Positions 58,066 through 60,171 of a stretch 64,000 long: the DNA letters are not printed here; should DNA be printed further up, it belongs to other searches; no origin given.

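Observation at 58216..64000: AT-richer three-gene cluster: different hydrolase-like heads fused to one shared C-terminal repeat module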

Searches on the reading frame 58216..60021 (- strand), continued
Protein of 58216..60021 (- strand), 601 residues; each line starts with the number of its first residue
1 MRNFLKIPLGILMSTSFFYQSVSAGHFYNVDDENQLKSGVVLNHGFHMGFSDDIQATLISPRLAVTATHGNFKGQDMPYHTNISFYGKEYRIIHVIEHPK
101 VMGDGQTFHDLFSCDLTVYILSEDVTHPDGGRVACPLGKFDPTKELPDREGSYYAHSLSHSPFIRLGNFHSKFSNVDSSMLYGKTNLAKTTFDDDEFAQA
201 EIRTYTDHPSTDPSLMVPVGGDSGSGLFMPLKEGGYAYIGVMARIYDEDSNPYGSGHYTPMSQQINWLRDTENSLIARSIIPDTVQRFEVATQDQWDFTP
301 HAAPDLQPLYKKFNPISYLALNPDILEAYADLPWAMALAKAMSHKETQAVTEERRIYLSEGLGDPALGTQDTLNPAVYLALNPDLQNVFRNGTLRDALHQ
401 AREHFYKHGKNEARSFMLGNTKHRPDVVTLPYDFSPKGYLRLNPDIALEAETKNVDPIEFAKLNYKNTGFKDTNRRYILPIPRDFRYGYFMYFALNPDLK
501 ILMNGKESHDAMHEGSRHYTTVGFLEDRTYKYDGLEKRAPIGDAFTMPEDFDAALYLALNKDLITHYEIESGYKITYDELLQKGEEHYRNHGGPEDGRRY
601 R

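Call 84: find_encoding_contigs(protein=P0008, flank=10000, max_places=2)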
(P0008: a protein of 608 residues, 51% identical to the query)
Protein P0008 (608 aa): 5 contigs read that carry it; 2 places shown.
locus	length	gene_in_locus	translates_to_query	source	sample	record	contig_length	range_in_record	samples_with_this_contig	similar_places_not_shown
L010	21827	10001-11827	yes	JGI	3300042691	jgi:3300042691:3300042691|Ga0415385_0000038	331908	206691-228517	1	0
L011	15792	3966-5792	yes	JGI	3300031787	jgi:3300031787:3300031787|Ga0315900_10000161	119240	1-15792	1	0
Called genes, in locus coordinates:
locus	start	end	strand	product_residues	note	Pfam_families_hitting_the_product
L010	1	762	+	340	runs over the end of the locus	PF11019:DUF2608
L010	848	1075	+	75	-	-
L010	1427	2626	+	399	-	PF11019:DUF2608 (weak)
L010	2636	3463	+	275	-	PF03372:Exo_endo_phos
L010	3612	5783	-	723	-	-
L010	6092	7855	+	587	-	-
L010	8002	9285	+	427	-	-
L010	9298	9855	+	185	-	-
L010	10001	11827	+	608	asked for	-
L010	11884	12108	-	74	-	PF07330:DUF1467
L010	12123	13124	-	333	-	PF12146:Hydrolase_4, PF00561:Abhydrolase_1, PF12697:Abhydrolase_6, PF00756:Esterase (weak)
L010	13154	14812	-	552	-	PF00753:Lactamase_B, PF12706:Lactamase_B_2, PF22505:RNase_J_b_CASP, PF07521:RMMBL, PF17770:RNase_J_C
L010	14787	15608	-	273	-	PF03309:Pan_kinase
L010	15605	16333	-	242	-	PF03099:BPL_LplA_LipB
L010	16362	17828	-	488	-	PF00361:Proton_antipo_M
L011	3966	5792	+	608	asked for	-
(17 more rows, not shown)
